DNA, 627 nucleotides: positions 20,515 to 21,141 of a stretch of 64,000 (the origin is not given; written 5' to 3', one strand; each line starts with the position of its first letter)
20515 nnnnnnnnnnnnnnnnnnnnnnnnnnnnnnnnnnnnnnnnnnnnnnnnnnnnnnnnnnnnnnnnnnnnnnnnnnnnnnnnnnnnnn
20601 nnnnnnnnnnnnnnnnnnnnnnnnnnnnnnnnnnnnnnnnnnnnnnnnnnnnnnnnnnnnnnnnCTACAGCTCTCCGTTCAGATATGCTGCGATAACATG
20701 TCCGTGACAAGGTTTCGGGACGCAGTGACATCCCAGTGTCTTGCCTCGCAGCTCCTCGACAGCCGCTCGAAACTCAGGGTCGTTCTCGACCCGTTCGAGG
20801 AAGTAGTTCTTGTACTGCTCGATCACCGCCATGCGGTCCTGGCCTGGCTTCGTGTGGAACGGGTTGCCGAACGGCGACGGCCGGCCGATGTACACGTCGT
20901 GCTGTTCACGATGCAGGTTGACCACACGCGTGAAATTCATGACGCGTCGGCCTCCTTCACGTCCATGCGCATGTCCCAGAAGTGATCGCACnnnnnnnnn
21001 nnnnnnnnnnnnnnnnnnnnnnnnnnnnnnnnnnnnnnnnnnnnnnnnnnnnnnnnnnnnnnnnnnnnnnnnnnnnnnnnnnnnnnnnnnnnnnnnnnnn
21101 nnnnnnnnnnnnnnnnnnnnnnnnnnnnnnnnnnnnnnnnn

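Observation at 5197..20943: Scattered nucleotide-processing accessory genes (NUDIX, CYTH, SLOG/YpsA, DUF4326, DUF1653)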

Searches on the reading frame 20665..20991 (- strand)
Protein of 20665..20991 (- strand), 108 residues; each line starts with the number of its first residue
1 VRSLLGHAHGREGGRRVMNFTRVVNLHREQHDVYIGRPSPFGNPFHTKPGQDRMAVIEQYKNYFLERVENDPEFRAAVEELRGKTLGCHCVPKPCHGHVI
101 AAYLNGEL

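Call 3: search_protein_families(library=pfam, proteins=[window:20665-20991:-], max_evalue=0.01)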
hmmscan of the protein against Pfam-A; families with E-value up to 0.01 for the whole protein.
window:20665-20991:- (108 aa): 1 family
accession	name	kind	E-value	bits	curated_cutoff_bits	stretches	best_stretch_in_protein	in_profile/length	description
PF14216.11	DUF4326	-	1e-26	93.8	25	1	22-101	2-81/82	Domain of unknown function (DUF4326)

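Call 8: search_protein_families(library=phrogs, proteins=[window:20665-20991:-], max_evalue=0.001)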
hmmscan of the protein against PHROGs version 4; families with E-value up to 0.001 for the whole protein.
window:20665-20991:- (108 aa): 2 families
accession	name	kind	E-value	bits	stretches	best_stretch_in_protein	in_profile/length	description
phrog_464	-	unknown function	1e-37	131.4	1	16-106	187-287/322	unknown function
phrog_24867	-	DNA, RNA and nucleotide metabolism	6.1e-09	37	1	32-102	89-165/187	ribonucleotide reductase NrdA-like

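Call 14: search_solved_structures(query=window:20665-20991:-, max_evalue=1, show_alignments=2)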
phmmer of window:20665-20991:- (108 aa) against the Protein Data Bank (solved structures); distinct sequences matched with E-value up to 1: 3.
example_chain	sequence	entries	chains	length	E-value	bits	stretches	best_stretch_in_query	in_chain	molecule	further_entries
8iuf_A8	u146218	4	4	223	0.19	15.4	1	72-99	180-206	NDUFA8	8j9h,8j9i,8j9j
7aor_aj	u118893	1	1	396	0.57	13.9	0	36-105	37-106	mS57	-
7vno_A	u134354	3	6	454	0.79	13.5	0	47-84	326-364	454aa long hypothetical 4-aminobutyrate aminotransferase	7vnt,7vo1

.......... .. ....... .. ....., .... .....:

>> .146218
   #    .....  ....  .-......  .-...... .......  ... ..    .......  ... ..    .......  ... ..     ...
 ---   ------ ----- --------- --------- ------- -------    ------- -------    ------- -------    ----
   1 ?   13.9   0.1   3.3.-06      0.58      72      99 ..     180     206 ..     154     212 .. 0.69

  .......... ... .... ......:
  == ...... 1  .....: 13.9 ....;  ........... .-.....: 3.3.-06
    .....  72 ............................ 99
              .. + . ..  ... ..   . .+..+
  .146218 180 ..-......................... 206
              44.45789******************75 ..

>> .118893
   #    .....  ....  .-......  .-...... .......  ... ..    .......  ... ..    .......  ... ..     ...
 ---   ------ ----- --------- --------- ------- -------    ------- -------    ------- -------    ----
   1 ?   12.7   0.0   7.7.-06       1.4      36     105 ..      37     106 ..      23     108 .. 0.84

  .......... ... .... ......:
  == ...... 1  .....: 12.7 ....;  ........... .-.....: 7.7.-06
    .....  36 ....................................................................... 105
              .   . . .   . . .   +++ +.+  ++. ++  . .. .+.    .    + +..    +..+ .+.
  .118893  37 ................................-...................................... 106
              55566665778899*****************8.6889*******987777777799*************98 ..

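Call 28: find_homologous_proteins(query=window:20668-20940:-, max_evalue=0.001)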
Query seq(91 aa) (91 aa): 386 proteins with E <= 0.001 among 391 candidates; the best 120 are listed.
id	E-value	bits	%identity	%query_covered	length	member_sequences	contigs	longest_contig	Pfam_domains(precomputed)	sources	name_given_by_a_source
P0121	1.6e-50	187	88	100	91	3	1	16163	PF14216.13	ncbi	-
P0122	2.0e-45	171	75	100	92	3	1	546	PF14216.13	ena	-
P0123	2.5e-45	171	80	100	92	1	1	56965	PF14216.13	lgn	-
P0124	1.4e-38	149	71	100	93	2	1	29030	PF14216.13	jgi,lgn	jgi:hypothetical protein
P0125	2.2e-29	120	59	100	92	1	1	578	PF14216.13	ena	-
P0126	1.8e-27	113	61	97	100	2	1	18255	PF14216.13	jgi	jgi:hypothetical protein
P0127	7.9e-27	111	60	91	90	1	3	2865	PF14216.13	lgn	-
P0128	1.2e-26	111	60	93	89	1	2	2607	PF14216.13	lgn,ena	-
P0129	3.6e-26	109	60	96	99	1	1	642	PF14216.13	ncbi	-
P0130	6.7e-26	108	54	93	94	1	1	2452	PF14216.13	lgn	-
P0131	1.5e-25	107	57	91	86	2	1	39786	PF14216.13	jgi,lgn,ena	-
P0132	1.9e-25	107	56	95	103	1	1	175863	PF14216.13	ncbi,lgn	-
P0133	1.9e-24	104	56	99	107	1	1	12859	PF14216.13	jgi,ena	-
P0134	6.5e-24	102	54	93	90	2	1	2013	PF14216.13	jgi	jgi:hypothetical protein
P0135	6.8e-24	102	54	95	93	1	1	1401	PF14216.13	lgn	-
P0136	9.9e-24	101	55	97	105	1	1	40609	PF14216.13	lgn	-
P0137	1.2e-23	101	51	93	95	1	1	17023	PF14216.13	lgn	-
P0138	2.2e-23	100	52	95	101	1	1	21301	PF14216.13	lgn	-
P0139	2.4e-23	100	54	93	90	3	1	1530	PF14216.13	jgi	-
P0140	3.1e-23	100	55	96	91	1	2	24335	PF14216.13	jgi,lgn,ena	jgi:hypothetical protein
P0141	3.1e-23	100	52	93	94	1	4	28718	PF14216.13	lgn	-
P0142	3.8e-23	100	51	96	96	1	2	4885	PF14216.13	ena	-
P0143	4.6e-23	99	52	99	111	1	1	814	PF14216.13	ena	-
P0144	5.0e-23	99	56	95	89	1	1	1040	PF14216.13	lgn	-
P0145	5.5e-23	99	54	93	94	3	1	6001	PF14216.13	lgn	-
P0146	7.5e-23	99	50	97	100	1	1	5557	PF14216.13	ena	-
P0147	7.5e-23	99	53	96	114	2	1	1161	PF14216.13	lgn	-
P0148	8.7e-23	98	58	93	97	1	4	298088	PF14216.13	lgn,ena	-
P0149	1.2e-22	98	54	96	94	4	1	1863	PF14216.13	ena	-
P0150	1.4e-22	98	55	95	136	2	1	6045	PF17915.8,PF14216.13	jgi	-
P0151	2.1e-22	97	54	91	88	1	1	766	PF14216.13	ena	-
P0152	2.1e-22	97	50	96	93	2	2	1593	PF14216.13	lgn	-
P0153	2.4e-22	97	53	96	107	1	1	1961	PF14216.13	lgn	-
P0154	2.6e-22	97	51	96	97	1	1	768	PF14216.13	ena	-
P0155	2.8e-22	97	55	93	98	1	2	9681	PF14216.13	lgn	-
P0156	3.6e-22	96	55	97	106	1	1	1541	PF14216.13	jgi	jgi:hypothetical protein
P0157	9.7e-22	95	52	93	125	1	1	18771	PF14216.13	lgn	-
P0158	9.8e-22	95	53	96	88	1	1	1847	PF14216.13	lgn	-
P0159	1.3e-21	95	54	93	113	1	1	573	PF14216.13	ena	-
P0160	3.2e-21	93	52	95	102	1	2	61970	PF14216.13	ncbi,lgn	-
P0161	3.5e-21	93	53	98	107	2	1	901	PF14216.13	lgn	-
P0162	4.4e-21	93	51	97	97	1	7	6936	PF14216.13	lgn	-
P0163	6.0e-21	92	50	99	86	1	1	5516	PF14216.13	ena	-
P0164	1.1e-20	92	46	98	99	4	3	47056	PF14216.13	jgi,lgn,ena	jgi:hypothetical protein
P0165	2.2e-20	91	55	96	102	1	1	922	PF14216.13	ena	-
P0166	3.4e-20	90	54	92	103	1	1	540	PF14216.13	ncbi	-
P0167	4.4e-20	90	53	95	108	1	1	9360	PF14216.13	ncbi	-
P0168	4.9e-20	90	56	91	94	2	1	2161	PF14216.13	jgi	-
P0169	5.3e-20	89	53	92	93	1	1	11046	PF14216.13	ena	-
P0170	5.4e-20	89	52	91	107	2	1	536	PF14216.13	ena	-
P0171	5.5e-20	89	53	96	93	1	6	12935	PF14216.13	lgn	-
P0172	6.3e-20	89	54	99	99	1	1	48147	PF14216.13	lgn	-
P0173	8.1e-20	89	51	95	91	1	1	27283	PF14216.13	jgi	jgi:hypothetical protein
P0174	1.1e-19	88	49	93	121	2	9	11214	PF14216.13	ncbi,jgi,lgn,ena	jgi:hypothetical protein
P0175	1.2e-19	88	51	96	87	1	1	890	PF14216.13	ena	-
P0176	1.9e-19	88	47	92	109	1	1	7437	PF14216.13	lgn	-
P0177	2.1e-19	88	52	93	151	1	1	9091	PF14216.13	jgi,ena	-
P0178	2.5e-19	87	52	92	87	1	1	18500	PF14216.13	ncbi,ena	-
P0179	3.5e-19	87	52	93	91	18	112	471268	PF14216.13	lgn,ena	-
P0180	4.6e-19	86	49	97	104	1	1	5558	PF14216.13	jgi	-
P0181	4.9e-19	86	49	97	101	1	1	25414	PF14216.13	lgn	-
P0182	7.6e-19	86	51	95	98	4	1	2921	PF14216.13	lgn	-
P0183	9.9e-19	85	51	98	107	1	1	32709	PF14216.13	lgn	-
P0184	1.0e-18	85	52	96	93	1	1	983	PF14216.13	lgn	-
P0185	1.4e-18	85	50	97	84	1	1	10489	PF14216.13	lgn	-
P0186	1.4e-18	85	48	95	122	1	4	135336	PF14216.13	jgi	jgi:hypothetical protein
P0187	1.5e-18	85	49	96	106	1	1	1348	PF14216.13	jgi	jgi:hypothetical protein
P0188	1.7e-18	85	48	99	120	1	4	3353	PF14216.13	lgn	-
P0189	1.8e-18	85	46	93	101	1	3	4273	PF14216.13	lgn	-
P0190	2.1e-18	84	52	87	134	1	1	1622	PF14216.13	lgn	-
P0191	2.5e-18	84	51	92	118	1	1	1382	PF14216.13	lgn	-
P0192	2.5e-18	84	54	90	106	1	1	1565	PF14216.13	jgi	jgi:hypothetical protein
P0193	3.4e-18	84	53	92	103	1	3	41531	PF14216.13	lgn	-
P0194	3.8e-18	83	48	93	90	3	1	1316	PF14216.13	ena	-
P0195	4.2e-18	83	54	90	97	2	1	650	PF14216.13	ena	-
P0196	4.4e-18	83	52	95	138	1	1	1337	PF14216.13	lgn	-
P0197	5.4e-18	83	48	95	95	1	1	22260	PF14216.13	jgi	jgi:hypothetical protein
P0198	5.5e-18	83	49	96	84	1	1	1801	PF14216.13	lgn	-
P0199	5.9e-18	83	49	97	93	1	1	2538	PF14216.13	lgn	-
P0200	5.9e-18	83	57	80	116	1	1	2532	PF14216.13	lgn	-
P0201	6.3e-18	83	49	93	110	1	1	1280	PF14216.13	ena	-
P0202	6.7e-18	83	49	95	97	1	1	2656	PF14216.13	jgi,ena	-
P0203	8.2e-18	82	51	92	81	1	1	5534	PF14216.13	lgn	-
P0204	8.8e-18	82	49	97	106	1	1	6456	PF14216.13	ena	-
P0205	9.6e-18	82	50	90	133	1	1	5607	PF14216.13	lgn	-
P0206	1.0e-17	82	49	96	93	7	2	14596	PF14216.13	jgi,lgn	jgi:hypothetical protein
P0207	1.2e-17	82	44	96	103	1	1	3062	PF14216.13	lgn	-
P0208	1.3e-17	82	51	89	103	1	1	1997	PF14216.13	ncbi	-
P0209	1.7e-17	81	51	96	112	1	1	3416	PF14216.13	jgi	-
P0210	1.7e-17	81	51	87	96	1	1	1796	PF14216.13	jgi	-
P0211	1.7e-17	81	48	93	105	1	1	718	PF14216.13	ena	-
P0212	1.9e-17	81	49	90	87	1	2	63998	PF14216.13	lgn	-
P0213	2.0e-17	81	48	93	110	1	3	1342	PF14216.13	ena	-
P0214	2.1e-17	81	48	93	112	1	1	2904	PF14216.13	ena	-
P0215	2.7e-17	81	48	97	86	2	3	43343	PF14216.13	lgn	-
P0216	2.9e-17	81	50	92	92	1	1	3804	PF14216.13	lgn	-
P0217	3.1e-17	81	48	95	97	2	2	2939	PF14216.13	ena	-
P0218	3.2e-17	81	49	93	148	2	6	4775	PF14216.13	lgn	-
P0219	3.3e-17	80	50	92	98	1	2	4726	PF14216.13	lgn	-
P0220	3.5e-17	80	48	93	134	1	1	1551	PF14216.13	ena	-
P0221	3.5e-17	80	48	96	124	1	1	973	PF14216.13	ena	-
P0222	3.9e-17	80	51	90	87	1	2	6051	PF14216.13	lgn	-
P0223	4.1e-17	80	47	90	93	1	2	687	PF14216.13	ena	-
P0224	4.2e-17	80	46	93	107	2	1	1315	PF14216.13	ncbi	-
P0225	4.4e-17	80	48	92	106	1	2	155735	PF14216.13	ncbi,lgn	-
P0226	4.8e-17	80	48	96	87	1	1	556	PF14216.13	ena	-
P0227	5.0e-17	80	47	92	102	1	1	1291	PF14216.13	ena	-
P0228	5.2e-17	80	46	93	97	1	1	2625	PF14216.13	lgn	-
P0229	5.3e-17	80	49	91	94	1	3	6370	PF14216.13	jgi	jgi:hypothetical protein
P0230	6.3e-17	80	42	93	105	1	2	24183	PF14216.13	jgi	jgi:hypothetical protein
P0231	6.3e-17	80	53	92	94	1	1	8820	PF14216.13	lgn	-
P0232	6.4e-17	80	51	96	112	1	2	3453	PF14216.13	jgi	jgi:hypothetical protein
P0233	6.4e-17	80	50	92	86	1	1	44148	PF14216.13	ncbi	-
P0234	7.5e-17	79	45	91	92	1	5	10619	PF14216.13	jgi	jgi:hypothetical protein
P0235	7.5e-17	79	46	93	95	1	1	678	PF14216.13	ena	-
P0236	7.8e-17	79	45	99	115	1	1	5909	PF14216.13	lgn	-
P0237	7.9e-17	79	45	95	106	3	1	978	PF14216.13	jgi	-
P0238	7.9e-17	79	51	89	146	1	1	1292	PF14216.13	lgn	-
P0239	9.2e-17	79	51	95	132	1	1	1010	PF14216.13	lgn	-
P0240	9.5e-17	79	48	93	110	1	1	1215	PF14216.13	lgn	-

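Call 33: search_protein_families(library=ncbifam, proteins=[window:20665-20991:-], max_evalue=0.01)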
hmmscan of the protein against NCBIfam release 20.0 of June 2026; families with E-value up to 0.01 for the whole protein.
window:20665-20991:- (108 aa): 0 families

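Call 34: search_protein_families(library=padloc, proteins=[window:20665-20991:-], max_evalue=0.01)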
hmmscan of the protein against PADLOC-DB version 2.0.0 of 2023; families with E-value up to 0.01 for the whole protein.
window:20665-20991:- (108 aa): 0 families

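Call 47: predict_structure(alignment_id=A1)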
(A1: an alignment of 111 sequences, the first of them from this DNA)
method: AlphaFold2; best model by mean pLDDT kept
length: 91 residues; sequences in the alignment: 111
mean_pLDDT: 96.4   pTM: 0.88
mean pLDDT of the five models: 96.4, 95.6, 95.4, 95.3, 95.0
residues with pLDDT >= 90: 84; 70-90: 6; 50-70: 1; < 50: 0
segments of 3 or more residues with pLDDT < 50: none
pLDDT, mean of each block of 10 residues (from residue 1): 93 97 95 93 99 99 98 97 98 92
secondary structure, 60 per line:
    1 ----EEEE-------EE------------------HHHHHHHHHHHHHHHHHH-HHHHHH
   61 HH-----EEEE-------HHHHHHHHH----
elements in order: E5-8 H36-53 H55-62 E68-71 H79-87

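Call 51: search_solved_structures(query=A1, max_evalue=10, show_alignments=3)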
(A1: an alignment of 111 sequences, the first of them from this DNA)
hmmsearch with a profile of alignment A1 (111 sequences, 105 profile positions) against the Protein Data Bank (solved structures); distinct sequences matched with E-value up to 10: 1.
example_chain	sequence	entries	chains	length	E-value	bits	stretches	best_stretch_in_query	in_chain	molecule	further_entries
4bts_AZ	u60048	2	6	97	0.68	13.3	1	5-44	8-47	40S RIBOSOMAL PROTEIN RPS21E | RPS21E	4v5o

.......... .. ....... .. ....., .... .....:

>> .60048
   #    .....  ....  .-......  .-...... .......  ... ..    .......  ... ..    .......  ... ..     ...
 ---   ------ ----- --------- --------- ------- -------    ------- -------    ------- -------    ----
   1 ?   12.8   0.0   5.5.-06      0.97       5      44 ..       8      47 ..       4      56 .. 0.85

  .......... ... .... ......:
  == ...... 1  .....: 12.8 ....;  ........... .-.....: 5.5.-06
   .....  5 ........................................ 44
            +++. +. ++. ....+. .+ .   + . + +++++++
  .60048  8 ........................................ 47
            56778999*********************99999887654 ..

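Call 53: fold_search(model_id=the predicted structure, library=pdb)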
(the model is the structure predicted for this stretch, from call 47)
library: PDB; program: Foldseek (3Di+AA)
matches with E <= 10: 7; with E <= 0.001: 0
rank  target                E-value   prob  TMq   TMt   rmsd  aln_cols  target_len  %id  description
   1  9ch7_A                1.1e+00  0.10  0.36  0.16   7.3       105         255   18  Structure of the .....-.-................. (SonM) and RiPP precursor (SonA-Y62A) heteromeric complex (bound to SAH - s (released 2025-01-29)
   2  9chk_A                1.7e+00  0.09  0.36  0.17   7.5       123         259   20  Structure of the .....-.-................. (SonM) and RiPP precursor (SonA-Y62A) heteromeric complex (bound to SAM) (released 2025-01-29)
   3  9ch7_G                1.8e+00  0.09  0.37  0.17   7.1       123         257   19  Structure of the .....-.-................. (SonM) and RiPP precursor (SonA-Y62A) heteromeric complex (bound to SAH - s (released 2025-01-29)
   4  7lts_A                2.7e+00  0.08  0.37  0.17   7.5       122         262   21  Structure of the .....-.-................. (SonM mutant R67A) and RiPP precursor (SonA) heteromeric complex (with SAH) (released 2021-09-29)
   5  7n97_A                6.9e+00  0.03  0.24  0.02  13.3        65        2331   15  State 2 of TcdB and FZD2 at pH5 (released 2022-03-02)
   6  2wk4_B                9.0e+00  0.05  0.28  0.07   6.3        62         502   16  Dimeric structure of D347G D348G mutant of the sapporovirus RNA dependent RNA polymerase (released 2010-09-01)
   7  5hci_F                9.0e+00  0.01  0.27  0.14   8.8       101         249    8  GPN-loop GTPase Npa3 in complex with GDP (released 2016-01-20)

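Call 55: search_protein_families(library=pfam, alignment_id=A1, max_evalue=10)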
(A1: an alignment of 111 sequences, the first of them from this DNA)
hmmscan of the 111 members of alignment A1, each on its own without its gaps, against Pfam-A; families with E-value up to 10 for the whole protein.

A. member 1, seq(91 aa): 4 families
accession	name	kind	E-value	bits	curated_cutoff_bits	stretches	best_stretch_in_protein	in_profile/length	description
PF14216.11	DUF4326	-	5.9e-27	94.6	25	1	5-84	2-81/82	Domain of unknown function (DUF4326)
PF07862.16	Nif11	-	0.16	12.8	23.8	1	47-63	9-25/48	Nif11 domain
PF22751.1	DUF488-N3a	-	0.18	12.6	27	1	34-88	54-115/118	Active DUF488-N3 subclade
PF08105.16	Antimicrobial10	-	0.21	12.1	25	1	9-33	26-49/50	Metchnikowin family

B. families by the number of members that match (of 111 scanned): 24 families
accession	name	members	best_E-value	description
PF14216.11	DUF4326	111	1.9e-32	Domain of unknown function (DUF4326)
PF22751.1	DUF488-N3a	45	0.0019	Active DUF488-N3 subclade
PF07862.16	Nif11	6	0.077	Nif11 domain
PF03400.19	DDE_Tnp_IS1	3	0.033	IS1 transposase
PF11020.14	DUF2610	3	0.23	Domain of unknown function (DUF2610)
PF20963.2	Acanthaporin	2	0.12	Acanthaporin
PF08105.16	Antimicrobial10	2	0.16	Metchnikowin family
PF23475.1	zf-Tbcl_FmdE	1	0.004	FmdE treble clef zinc finger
PF04343.18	DUF488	1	0.027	Domain of unknown function DUF488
PF02037.33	SAP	1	0.051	SAP domain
PF00253.27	Ribosomal_S14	1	0.094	Ribosomal protein S14p/S29e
PF20020.4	DUF6431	1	0.098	Domain of unknown function (DUF6431)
PF03041.19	Baculo_LEF-2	1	0.14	lef-2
PF05439.17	JTB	1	0.17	Jumping translocation breakpoint protein (JTB)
PF24504.1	Rod_N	1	0.17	Rod, N-terminal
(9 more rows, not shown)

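Call 71: find_related_loci(query=A1, collection=viral_contigs, flank=10000)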
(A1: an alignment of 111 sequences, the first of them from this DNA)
Query A1 (91 aa) in viral_contigs; peptide patterns used: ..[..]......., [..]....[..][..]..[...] (x = any residue, [..] = any of these).
600 stretches matched a pattern (row limit reached: there are more); 559 encode a relative of the query (tblastn E <= 1e-3); the best 80 are kept; 80 distinct loci.
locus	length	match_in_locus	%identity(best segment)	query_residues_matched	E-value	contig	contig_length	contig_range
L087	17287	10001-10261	55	4-90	2e-29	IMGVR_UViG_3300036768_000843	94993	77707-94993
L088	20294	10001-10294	49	1-91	2e-29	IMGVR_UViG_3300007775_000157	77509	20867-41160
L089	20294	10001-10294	49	1-91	2e-29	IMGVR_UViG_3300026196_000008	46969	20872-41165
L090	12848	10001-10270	52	1-90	1e-28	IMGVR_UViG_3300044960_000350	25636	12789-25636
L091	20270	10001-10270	53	4-88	4e-28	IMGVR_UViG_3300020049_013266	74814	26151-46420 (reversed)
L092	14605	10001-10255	56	4-87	5e-28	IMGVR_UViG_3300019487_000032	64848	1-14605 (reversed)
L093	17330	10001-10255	58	4-88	1e-27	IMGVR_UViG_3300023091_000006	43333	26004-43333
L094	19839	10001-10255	55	4-90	5e-27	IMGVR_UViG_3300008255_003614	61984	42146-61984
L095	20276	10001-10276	52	4-90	3e-26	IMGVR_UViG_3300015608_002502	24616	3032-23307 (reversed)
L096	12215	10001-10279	47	1-88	4e-26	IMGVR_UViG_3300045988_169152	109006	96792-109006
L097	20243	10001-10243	49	4-88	9e-26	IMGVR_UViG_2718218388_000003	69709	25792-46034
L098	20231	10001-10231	53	14-90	7e-26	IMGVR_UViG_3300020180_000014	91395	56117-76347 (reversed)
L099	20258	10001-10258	55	4-87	1e-25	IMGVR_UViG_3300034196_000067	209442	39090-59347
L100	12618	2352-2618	51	4-87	2e-25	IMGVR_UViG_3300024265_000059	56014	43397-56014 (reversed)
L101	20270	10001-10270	51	1-90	2e-25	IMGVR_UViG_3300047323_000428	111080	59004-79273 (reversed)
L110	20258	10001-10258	48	3-91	1e-23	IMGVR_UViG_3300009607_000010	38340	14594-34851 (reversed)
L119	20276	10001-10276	48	4-90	5e-23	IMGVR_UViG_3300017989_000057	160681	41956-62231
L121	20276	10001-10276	48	1-87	1e-22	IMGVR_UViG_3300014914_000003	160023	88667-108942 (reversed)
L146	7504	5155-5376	51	5-82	2e-21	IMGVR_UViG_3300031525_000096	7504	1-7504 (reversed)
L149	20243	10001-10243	47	6-90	5e-21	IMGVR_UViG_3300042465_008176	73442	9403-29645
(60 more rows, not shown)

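Call 74: search_protein_families(library=pfam, proteins=[L097:9974-11485:+, L110:9998-10879:+, L088:9998-10642:+, L146:5137-5820:+, L149:9917-10606:+, L100:2334-2981:+, L096:9989-10534:+, L119:9911-10591:+], max_evalue=0.01)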
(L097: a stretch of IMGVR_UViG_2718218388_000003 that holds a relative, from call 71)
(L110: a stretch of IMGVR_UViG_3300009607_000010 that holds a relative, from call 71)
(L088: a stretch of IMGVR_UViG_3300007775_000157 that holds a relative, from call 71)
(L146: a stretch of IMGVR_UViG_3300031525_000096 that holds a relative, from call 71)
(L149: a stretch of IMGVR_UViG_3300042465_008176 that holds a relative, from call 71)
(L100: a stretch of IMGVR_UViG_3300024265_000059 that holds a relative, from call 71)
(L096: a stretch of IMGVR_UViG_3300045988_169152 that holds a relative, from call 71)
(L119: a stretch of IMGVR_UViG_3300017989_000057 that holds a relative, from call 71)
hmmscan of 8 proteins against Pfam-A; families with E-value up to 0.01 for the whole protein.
L097:9974-11485:+ (504 aa): 2 families
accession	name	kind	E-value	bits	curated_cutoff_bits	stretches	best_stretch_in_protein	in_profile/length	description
PF14216.11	DUF4326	-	6.2e-26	91.3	25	1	11-87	2-82/82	Domain of unknown function (DUF4326)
PF00940.24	RNA_pol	-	3e-17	63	22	1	109-242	8-168/448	DNA-dependent RNA polymerase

L110:9998-10879:+ (294 aa): 1 family
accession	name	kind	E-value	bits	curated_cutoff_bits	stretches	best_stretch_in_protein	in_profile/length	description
PF14216.11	DUF4326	-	3.4e-26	92.1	25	1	7-81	4-82/82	Domain of unknown function (DUF4326)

L088:9998-10642:+ (215 aa): 2 families
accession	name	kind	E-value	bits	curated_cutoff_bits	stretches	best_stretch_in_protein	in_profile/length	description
PF14216.11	DUF4326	-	1.4e-22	80.6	25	1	7-92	3-81/82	Domain of unknown function (DUF4326)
PF10686.14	YAcAr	-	1.1e-10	41.6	28.2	1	99-161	1-66/66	YspA, cpYpsA-related SLOG family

L146:5137-5820:+ (228 aa): 2 families
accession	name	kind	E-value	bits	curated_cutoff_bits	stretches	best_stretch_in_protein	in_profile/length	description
PF14216.11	DUF4326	-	7.5e-28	97.4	25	1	7-82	2-81/82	Domain of unknown function (DUF4326)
PF10686.14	YAcAr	-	1.8e-13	50.5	28.2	1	88-151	2-63/66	YspA, cpYpsA-related SLOG family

L149:9917-10606:+ (230 aa): 1 family
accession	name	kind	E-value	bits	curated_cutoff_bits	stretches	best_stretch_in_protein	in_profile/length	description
PF14216.11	DUF4326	-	4.8e-28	98.1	25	1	30-103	4-81/82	Domain of unknown function (DUF4326)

L100:2334-2981:+ (216 aa): 3 families
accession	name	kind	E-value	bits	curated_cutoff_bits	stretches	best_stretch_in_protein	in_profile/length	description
PF14216.11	DUF4326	-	5.5e-23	81.9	25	1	9-93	3-82/82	Domain of unknown function (DUF4326)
PF10686.14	YAcAr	-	6.9e-09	35.8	28.2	1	99-163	1-66/66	YspA, cpYpsA-related SLOG family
PF02481.21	DNA_processg_A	-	1.2e-06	28.3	29.6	1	94-158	39-105/212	DNA recombination-mediator protein A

L096:9989-10534:+ (182 aa): 1 family
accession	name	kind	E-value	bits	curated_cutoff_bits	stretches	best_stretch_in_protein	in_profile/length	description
PF14216.11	DUF4326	-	3.3e-21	76.2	25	1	9-94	2-82/82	Domain of unknown function (DUF4326)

L119:9911-10591:+ (227 aa): 1 family
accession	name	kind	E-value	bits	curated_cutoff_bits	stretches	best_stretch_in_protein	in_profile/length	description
PF14216.11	DUF4326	-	1.9e-22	80.2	25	1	33-116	3-81/82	Domain of unknown function (DUF4326)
